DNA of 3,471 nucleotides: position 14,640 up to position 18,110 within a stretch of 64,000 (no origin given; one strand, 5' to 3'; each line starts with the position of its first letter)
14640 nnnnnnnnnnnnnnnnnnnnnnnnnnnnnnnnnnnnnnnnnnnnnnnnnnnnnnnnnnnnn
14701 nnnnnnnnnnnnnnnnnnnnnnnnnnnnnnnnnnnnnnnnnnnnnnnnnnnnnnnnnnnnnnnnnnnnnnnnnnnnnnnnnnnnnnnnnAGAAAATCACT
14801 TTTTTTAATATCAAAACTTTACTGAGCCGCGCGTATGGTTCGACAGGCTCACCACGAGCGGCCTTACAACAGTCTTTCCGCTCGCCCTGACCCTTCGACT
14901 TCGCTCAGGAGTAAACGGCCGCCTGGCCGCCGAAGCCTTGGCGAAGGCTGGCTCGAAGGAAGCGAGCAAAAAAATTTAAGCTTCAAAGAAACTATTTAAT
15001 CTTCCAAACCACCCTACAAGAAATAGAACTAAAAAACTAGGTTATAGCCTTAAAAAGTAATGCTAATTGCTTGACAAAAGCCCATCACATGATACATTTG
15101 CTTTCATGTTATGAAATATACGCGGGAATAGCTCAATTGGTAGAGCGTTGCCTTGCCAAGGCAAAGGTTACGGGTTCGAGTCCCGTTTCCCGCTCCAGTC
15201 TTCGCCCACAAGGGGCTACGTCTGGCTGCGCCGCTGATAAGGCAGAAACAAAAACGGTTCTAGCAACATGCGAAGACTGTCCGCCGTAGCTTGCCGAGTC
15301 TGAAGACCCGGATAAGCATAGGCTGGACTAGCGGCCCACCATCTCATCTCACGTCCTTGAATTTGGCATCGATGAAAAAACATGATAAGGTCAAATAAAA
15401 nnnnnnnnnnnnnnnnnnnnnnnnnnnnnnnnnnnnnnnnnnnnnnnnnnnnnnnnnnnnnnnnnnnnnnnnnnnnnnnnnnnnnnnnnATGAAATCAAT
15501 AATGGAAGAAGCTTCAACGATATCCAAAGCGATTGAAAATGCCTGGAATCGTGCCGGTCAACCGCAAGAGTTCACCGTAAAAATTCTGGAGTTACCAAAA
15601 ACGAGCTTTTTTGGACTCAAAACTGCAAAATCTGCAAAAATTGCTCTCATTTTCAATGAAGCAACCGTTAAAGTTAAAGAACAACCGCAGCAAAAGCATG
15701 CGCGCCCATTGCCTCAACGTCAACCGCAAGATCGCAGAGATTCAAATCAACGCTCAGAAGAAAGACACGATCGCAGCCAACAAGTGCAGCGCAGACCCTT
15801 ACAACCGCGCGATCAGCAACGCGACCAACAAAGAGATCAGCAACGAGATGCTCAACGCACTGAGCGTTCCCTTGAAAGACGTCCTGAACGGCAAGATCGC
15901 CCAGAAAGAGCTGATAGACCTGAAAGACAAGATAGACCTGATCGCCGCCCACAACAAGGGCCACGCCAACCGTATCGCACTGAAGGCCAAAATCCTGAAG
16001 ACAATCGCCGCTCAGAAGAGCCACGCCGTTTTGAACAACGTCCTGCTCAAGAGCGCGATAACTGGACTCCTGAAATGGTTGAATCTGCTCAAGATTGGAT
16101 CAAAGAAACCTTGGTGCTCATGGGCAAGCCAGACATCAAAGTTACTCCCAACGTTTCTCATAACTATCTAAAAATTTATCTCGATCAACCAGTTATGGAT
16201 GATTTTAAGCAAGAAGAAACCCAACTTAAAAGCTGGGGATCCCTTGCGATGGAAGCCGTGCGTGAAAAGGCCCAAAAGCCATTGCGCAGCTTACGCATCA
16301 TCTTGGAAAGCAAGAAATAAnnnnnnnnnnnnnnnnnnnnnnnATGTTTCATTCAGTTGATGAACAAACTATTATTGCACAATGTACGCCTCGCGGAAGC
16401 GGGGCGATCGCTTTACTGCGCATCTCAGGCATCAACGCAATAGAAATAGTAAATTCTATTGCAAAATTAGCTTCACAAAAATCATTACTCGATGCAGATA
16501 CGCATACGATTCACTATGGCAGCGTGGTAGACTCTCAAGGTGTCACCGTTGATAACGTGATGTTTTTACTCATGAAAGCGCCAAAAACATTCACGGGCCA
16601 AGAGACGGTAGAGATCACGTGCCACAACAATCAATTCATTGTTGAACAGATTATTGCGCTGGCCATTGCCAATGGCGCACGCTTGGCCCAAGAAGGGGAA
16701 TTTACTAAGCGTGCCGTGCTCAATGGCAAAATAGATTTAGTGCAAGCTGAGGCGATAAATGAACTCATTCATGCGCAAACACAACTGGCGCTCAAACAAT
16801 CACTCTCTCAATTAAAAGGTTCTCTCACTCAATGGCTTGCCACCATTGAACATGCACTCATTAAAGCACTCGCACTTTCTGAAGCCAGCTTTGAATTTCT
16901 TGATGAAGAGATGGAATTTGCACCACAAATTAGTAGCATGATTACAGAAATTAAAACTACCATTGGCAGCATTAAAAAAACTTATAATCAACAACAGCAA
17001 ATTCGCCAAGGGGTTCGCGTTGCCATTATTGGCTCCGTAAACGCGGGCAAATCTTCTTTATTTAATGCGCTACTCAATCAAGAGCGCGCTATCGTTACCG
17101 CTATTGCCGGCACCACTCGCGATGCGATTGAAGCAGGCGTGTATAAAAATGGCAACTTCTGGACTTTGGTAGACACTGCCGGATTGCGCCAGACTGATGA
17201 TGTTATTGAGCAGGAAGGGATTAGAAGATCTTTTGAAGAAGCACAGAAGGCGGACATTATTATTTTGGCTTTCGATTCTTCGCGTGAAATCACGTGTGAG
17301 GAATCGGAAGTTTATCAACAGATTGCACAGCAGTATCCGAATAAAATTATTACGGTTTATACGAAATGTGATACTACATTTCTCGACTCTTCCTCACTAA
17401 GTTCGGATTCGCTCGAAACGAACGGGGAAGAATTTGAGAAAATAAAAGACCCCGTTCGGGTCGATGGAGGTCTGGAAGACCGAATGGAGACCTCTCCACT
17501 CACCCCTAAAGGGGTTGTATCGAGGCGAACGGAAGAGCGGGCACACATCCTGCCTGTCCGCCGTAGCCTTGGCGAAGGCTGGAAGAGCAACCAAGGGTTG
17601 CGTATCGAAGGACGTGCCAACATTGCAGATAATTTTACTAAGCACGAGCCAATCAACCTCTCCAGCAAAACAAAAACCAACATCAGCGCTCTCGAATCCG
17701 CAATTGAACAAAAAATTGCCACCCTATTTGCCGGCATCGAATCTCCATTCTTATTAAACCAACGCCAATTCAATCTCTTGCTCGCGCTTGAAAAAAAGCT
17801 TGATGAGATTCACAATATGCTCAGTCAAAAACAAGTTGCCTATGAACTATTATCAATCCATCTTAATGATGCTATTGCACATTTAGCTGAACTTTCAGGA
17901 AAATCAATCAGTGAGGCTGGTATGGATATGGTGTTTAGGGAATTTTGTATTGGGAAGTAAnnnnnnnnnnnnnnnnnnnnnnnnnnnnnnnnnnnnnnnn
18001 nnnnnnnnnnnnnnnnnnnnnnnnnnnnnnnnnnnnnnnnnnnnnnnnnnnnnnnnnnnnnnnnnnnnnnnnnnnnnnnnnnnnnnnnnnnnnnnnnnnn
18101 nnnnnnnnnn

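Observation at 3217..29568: Modular GC-rich palindromic repeat family colonising both intergenic DNA and essential ORFs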

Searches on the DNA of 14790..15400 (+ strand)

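Call 45: search_rna_families(source=window, start=14790, end=15400, threshold=evalue, max_evalue=5)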
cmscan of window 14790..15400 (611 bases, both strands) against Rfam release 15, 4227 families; matches with E-value up to 5: 3.
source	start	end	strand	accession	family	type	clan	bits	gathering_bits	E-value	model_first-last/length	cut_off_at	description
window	15122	15194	+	RF00005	tRNA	Gene; tRNA;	CL00001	76.6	29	4.7e-17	1-71/71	no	tRNA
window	15122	15195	-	RF04354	Plastid-ycf2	Cis-reg;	-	20.9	65.7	0.1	1-75/75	no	Plastid-ycf2 5UTR RNA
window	14938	15011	-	RF01426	snoR126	Gene; snRNA; snoRNA; CD-box;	-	16.6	39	3.8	1-101/101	no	small nucleolar RNA snoR126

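Call 53: search_dna_similar(query=window:14822-14967:+, collection=plasmids, mode=distant, max_evalue=1, max_rows=20)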
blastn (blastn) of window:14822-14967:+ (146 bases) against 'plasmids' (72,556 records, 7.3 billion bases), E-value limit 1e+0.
Records with a match: 8; places in all: 13; records where one place covers at least 80% of the query: 0.
Best place of each record, by identity: 95-99% 3; 80-90% 5.
By first word of the organism name: Moraxella 2; Comamonas 2; Herpetosiphon 1; Novosphingobium 1; Sinorhizobium 1; Sphingobium 1.
By predicted mobility (MOB-suite, as given by PLSDB): non-mobilizable 7; mobilizable 1.
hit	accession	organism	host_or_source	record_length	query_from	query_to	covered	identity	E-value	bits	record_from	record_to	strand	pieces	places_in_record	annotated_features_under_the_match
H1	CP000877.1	Herpetosiphon aurantiacus DSM 785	-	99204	97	139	29%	81.8%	4e-1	41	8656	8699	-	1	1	hypothetical protein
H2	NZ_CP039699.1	Novosphingobium sp. EMRT-2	cell,freshwater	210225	106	141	25%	86.1%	4e-1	42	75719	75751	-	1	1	AAA family ATPase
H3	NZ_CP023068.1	Sinorhizobium sojae CCBAU 05684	G.max,nodule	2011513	19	51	23%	88.2%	4e-1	41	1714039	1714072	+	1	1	record has no annotation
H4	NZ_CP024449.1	Moraxella osloensis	Homo sapiens,single cell,skin swab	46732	13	45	23%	87.9%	1e-1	43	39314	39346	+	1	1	none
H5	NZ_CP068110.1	Moraxella osloensis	-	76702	13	44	22%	87.5%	4e-1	41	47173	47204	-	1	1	none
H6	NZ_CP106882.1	Comamonas endophytica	Indosasa shibataeoides,cell culture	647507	14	40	18%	96.3%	3e-2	46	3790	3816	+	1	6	none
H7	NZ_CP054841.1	Comamonas antarctica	whole organism,R2A medium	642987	14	40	18%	96.3%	3e-2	46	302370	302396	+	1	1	none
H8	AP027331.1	Sphingobium sp. TomTYG65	-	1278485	107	131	17%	96.0%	4e-1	42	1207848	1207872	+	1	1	hypothetical protein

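Call 54: get_annotated_region(hit=H6, flank=300)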
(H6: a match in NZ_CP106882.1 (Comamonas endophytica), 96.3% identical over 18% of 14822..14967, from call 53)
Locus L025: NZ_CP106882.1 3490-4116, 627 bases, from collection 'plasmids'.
description: Comamonas endophytica strain 5MLIR plasmid unnamed1, complete sequence
organism: Comamonas endophytica (NCBI taxid 2949090)
taxonomy: Bacteria; Pseudomonadota; Betaproteobacteria; Burkholderiales; Comamonadaceae; Comamonas; Comamonas endophytica
host: -; source: Indosasa shibataeoides,cell culture; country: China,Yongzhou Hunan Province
typing (MOB-suite, as given by PLSDB): non-mobilizable; mating-pair formation MPF_T
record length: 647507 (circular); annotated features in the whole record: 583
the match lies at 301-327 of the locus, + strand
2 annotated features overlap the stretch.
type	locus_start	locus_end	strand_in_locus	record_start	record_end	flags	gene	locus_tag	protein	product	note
CDS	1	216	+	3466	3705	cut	-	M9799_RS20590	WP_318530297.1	glutathione S-transferase C-terminal domain-containing protein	-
CDS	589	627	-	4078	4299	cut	-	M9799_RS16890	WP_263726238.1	acyl-CoA dehydrogenase family protein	-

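Call 55: get_annotated_region(hit=H4, flank=300)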
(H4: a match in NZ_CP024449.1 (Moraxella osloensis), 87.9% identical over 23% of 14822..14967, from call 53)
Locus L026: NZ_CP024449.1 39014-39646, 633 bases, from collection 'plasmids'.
description: Moraxella osloensis strain NP7 plasmid pNP7-6, complete sequence
organism: Moraxella osloensis (NCBI taxid 34062)
taxonomy: Bacteria; Pseudomonadota; Gammaproteobacteria; Moraxellales; Moraxellaceae; Moraxella; Moraxella osloensis
host: -; source: Homo sapiens,single cell,skin swab; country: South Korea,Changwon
typing (MOB-suite, as given by PLSDB): non-mobilizable
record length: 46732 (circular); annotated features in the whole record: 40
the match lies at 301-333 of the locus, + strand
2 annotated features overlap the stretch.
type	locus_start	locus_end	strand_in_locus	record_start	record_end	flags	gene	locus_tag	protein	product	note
CDS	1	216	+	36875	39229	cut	-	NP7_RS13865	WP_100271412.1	TonB-dependent receptor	GO:0015891 - siderophore transport [Evidence IEA]; GO:0055085 - transmembrane transport [Evidence IEA]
CDS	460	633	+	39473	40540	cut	-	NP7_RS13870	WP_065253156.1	SIP domain-containing protein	-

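Call 79: search_dna_similar(query=L025:224-328:+, collection=plasmids, mode=distant, max_evalue=0.001, max_rows=40, rows=spread)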
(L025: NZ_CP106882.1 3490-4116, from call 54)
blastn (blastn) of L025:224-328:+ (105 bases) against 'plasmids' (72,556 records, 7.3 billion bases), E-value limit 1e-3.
Records with a match: 2; places in all: 25; records where one place covers at least 80% of the query: 2.
Best place of each record, by identity: >=99% 1; 80-90% 1.
By first word of the organism name: Comamonas 2.
By predicted mobility (MOB-suite, as given by PLSDB): non-mobilizable 2.
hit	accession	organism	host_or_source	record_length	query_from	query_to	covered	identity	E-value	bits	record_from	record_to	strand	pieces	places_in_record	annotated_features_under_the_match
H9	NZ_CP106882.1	Comamonas endophytica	Indosasa shibataeoides,cell culture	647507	1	105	100%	100.0%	2e-46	190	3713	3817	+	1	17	none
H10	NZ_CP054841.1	Comamonas antarctica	whole organism,R2A medium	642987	2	90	85%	83.2%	1e-5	111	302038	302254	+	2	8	none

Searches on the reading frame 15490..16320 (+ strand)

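Call 8: search_protein_families(library=pfam, proteins=[window:15490-16320:+])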
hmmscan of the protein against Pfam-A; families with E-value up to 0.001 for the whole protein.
window:15490-16320:+ (276 aa): 1 family
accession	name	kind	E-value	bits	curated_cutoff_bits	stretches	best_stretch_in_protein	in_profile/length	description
PF14804.11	Jag_N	-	3.5e-06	27.8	25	1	7-51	2-46/50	Jag N-terminus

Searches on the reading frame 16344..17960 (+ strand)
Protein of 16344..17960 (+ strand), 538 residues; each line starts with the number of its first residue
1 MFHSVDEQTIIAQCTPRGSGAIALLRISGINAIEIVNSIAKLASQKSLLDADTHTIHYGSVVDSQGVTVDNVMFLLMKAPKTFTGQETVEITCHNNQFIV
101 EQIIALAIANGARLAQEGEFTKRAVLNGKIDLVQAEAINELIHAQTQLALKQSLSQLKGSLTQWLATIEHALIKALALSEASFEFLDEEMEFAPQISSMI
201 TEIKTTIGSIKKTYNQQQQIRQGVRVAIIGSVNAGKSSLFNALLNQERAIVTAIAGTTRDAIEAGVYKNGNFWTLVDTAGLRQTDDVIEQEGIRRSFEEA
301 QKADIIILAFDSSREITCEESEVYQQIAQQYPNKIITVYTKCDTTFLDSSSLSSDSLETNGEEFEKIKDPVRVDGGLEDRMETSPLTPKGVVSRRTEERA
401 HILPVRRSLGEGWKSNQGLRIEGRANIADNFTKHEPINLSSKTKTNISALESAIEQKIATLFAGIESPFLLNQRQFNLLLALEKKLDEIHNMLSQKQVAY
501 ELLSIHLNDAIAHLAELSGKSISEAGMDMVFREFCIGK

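Call 8: search_protein_families(library=pfam, proteins=[window:16344-17960:+])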
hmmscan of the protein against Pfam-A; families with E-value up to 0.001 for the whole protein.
window:16344-17960:+ (538 aa): 7 families
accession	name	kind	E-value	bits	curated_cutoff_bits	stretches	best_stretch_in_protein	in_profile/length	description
PF12631.12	MnmE_helical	-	5.1e-37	128.5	40.1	1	132-535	1-211/211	MnmE helical domain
PF10396.14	TrmE_N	-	2.7e-35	121.5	29.8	1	9-129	1-117/117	GTP-binding protein TrmE N-terminus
PF01926.29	MMR_HSR1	-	6.1e-25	88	21.9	1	225-341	1-113/113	50S ribosome-binding GTPase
PF02421.24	FeoB_N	-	1.4e-08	34.9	27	1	225-313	2-89/156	Ferrous iron transport protein B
PF00350.29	Dynamin_N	-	1.6e-07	31.9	27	0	226-259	1-33/168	Dynamin family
PF00009.33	GTP_EFTU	-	4.9e-07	29.9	26.5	1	224-456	4-184/188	Elongation factor Tu GTP binding domain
PF04548.22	AIG1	-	2e-05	24.5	27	1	225-337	2-117/212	AIG1 family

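Call 9: find_encoding_contigs(protein=window:16344-17960:+, flank=3000, max_places=6)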
Protein window:16344-17960:+ (538 aa): no gene with exactly this product is on record in the collection.

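Call 11: find_homologous_proteins(query=window:16344-17960:+, max_evalue=1e-20)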
Query window:16344-17960:+ (538 aa): 7979 proteins with E <= 1e-20 among 8000 candidates; the best 120 are listed.
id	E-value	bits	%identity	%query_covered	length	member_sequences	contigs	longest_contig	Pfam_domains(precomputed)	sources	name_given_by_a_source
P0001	0.0e+0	1158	100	100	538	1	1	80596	PF10396.15,PF01926.30,PF00350.30,PF02421.25,PF00009.34,PF12631.13,PF04548.23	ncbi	-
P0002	8.1e-234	795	70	100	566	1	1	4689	PF10396.15,PF01926.30,PF00350.30,PF02421.25,PF12631.13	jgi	jgi:tRNA modification GTPase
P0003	1.5e-230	784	74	100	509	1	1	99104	PF10396.15,PF01926.30,PF00350.30,PF02421.25,PF00009.34,PF12631.13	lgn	-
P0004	1.2e-226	771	71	100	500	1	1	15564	PF10396.15,PF01926.30,PF00350.30,PF02421.25,PF00009.34,PF12631.13,PF04548.23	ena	-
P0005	4.3e-224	763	63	100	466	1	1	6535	PF10396.15,PF01926.30,PF00350.30,PF02421.25,PF00009.34,PF10662.16,PF12631.13,PF04548.23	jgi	jgi:tRNA modification GTPase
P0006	8.9e-218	742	66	100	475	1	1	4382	PF10396.15,PF01926.30,PF00350.30,PF02421.25,PF00009.34,PF12631.13,PF04548.23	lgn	-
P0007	6.4e-217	739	82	64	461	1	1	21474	PF10396.15,PF01926.30,PF00350.30,PF02421.25,PF03193.23,PF12631.13,PF04548.23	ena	-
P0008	5.7e-212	723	67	100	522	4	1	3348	PF10396.15,PF01926.30,PF00350.30,PF02421.25,PF00009.34,PF12631.13,PF04548.23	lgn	-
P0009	2.1e-210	718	67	100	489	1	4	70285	PF10396.15,PF01926.30,PF00350.30,PF02421.25,PF00009.34,PF12631.13,PF04548.23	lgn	-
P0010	3.9e-209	714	66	100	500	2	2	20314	PF10396.15,PF01926.30,PF00350.30,PF02421.25,PF00009.34,PF12631.13,PF04548.23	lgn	-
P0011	1.3e-208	712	76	64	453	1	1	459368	PF10396.15,PF01926.30,PF00350.30,PF02421.25,PF00009.34,PF12631.13,PF04548.23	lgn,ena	-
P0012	2.2e-208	711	76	64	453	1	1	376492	PF10396.15,PF01926.30,PF00350.30,PF02421.25,PF00009.34,PF12631.13,PF04548.23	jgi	jgi:tRNA modification GTPase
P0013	2.3e-208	711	67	100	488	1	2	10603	PF10396.15,PF01926.30,PF00350.30,PF02421.25,PF00009.34,PF12631.13,PF04548.23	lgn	-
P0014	1.9e-207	708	67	100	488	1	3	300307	PF10396.15,PF01926.30,PF00350.30,PF02421.25,PF00009.34,PF12631.13,PF04548.23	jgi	jgi:tRNA modification GTPase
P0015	3.1e-207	707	65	100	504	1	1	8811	PF10396.15,PF01926.30,PF00350.30,PF02421.25,PF00009.34,PF12631.13,PF04548.23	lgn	-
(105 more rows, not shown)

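Call 35: find_encoding_contigs(protein=P0003, flank=10000, max_places=2)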
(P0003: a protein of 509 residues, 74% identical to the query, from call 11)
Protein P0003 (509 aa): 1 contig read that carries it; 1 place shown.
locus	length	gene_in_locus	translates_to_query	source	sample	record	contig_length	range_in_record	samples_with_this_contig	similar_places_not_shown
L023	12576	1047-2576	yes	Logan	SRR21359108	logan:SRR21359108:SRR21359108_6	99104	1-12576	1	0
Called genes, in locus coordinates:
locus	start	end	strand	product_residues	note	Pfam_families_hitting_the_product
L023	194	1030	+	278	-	PF14804:Jag_N (weak)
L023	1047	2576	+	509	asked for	PF10396:TrmE_N, PF00009:GTP_EFTU (faint), PF12631:MnmE_helical, PF00350:Dynamin_N (faint), PF01926:MMR_HSR1, PF02421:FeoB_N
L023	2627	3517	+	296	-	PF12796:Ank_2, PF13637:Ank_4 (faint), PF13857:Ank_5 (faint), PF12796:Ank_2, PF13606:Ank_3 (faint), PF00023:Ank (weak)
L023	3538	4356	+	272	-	-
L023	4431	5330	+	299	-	PF12796:Ank_2 (faint), PF13637:Ank_4 (faint), PF00023:Ank (faint), PF13606:Ank_3 (faint)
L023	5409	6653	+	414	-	PF04101:Glyco_tran_28_C (weak)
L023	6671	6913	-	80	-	-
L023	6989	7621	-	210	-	PF00691:OmpA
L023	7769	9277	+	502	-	PF00575:S1 (weak), PF10150:RNase_E_G, PF20833:RNase_E_G_Thio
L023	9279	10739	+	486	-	PF02934:GatB_N, PF02637:GatB_Yqey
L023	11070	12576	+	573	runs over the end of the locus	PF00270:DEAD, PF04851:ResIII, PF00271:Helicase_C, PF03880:DbpA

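Call 36: find_encoding_contigs(protein=P0001, flank=10000, max_places=2)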
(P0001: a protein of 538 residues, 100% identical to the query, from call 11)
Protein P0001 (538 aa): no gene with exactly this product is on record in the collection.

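Call 102: find_encoding_contigs(protein=P0011, flank=10000, max_places=1)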
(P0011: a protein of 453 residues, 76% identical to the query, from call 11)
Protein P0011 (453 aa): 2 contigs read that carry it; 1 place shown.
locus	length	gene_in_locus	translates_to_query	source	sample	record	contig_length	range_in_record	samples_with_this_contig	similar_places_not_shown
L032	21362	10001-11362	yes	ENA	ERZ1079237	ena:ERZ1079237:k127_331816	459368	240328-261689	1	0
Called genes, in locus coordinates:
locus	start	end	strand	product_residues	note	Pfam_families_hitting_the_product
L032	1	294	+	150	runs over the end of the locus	PF02130:YbeY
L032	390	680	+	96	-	-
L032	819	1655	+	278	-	-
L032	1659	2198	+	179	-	-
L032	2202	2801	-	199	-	PF01330:RuvA_N, PF14520:HHH_5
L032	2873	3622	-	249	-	PF12796:Ank_2, PF13637:Ank_4, PF13857:Ank_5, PF00023:Ank, PF24521:Ank_KRIT1, PF13637:Ank_4, PF00023:Ank, PF13637:Ank_4, +9 more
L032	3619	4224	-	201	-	PF24521:Ank_KRIT1 (faint), PF12796:Ank_2, PF13637:Ank_4, PF13606:Ank_3 (faint), PF12796:Ank_2, PF13637:Ank_4, PF13857:Ank_5, PF00023:Ank (weak), +1 more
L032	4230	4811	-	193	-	-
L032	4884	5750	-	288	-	-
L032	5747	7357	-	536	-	-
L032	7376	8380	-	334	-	PF12796:Ank_2, PF13857:Ank_5 (weak), PF12796:Ank_2, PF13857:Ank_5 (weak), PF00023:Ank, PF12796:Ank_2, PF13637:Ank_4 (weak), PF13857:Ank_5, +4 more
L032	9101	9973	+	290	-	-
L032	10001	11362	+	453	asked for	PF10396:TrmE_N, PF00009:GTP_EFTU (faint), PF12631:MnmE_helical, PF00350:Dynamin_N (faint), PF01926:MMR_HSR1, PF02421:FeoB_N, PF04548:AIG1 (weak)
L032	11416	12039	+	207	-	PF12796:Ank_2 (faint)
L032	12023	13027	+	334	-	PF12796:Ank_2 (faint), PF00023:Ank (faint), PF13637:Ank_4 (faint)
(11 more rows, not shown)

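Call 104: predict_structure(alignment_id=A1)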
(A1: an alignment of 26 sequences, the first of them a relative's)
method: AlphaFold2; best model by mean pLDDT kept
length: 538 residues; sequences in the alignment: 26
mean_pLDDT: 68.5   pTM: 0.43
mean pLDDT of the five models: 68.5, 63.1, 61.0, 60.8, 59.5
residues with pLDDT >= 90: 99; 70-90: 221; 50-70: 89; < 50: 129
segments of 3 or more residues with pLDDT < 50: 1-4, 249-270, 346-433, 524-534
pLDDT, mean of each block of 10 residues (from residue 1): 61 71 87 95 89 91 94 90 84 88 94 83 70 60 56 59 84 90 70 89 90 75 76 74 61 34 38 67 77 76 85 80 83 86 51 30 30 29 31 28 30 27 28 66 73 79 65 81 92 86 90 79 48 47
secondary structure, 60 per line:
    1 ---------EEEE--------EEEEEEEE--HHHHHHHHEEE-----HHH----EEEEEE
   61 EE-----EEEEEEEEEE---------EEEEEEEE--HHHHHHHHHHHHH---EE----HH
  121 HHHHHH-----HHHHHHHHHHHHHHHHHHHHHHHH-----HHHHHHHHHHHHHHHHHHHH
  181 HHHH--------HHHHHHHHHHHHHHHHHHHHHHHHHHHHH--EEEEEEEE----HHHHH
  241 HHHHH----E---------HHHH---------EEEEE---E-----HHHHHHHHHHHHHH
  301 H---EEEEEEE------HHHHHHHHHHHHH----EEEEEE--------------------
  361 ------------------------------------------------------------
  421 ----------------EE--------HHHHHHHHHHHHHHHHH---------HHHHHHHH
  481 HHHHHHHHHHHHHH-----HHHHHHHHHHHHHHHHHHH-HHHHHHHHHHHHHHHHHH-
elements in order: E10-13 E22-29 H32-39 E40-42 E55-62 E68-77 E87-94 H97-109 H119-126 H132-155 H161-184 H193-221 E224-231 H236-245 H260-263 E273-277 H287-301 E305-311 H318-330 E335-340 H447-463 H473-494 H500-518 H520-537

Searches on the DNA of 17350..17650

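Call 44: search_rna_families(source=window, start=17350, end=17650, threshold=evalue, max_evalue=5)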
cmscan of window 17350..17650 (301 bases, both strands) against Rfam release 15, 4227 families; matches with E-value up to 5: 1.
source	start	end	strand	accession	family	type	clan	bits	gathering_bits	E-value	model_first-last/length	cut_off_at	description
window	17365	17458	+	RF02512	PYLIS_5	Cis-reg;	-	16.2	60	3.4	1-100/100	no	Pyrrolysine insertion sequence transposase 1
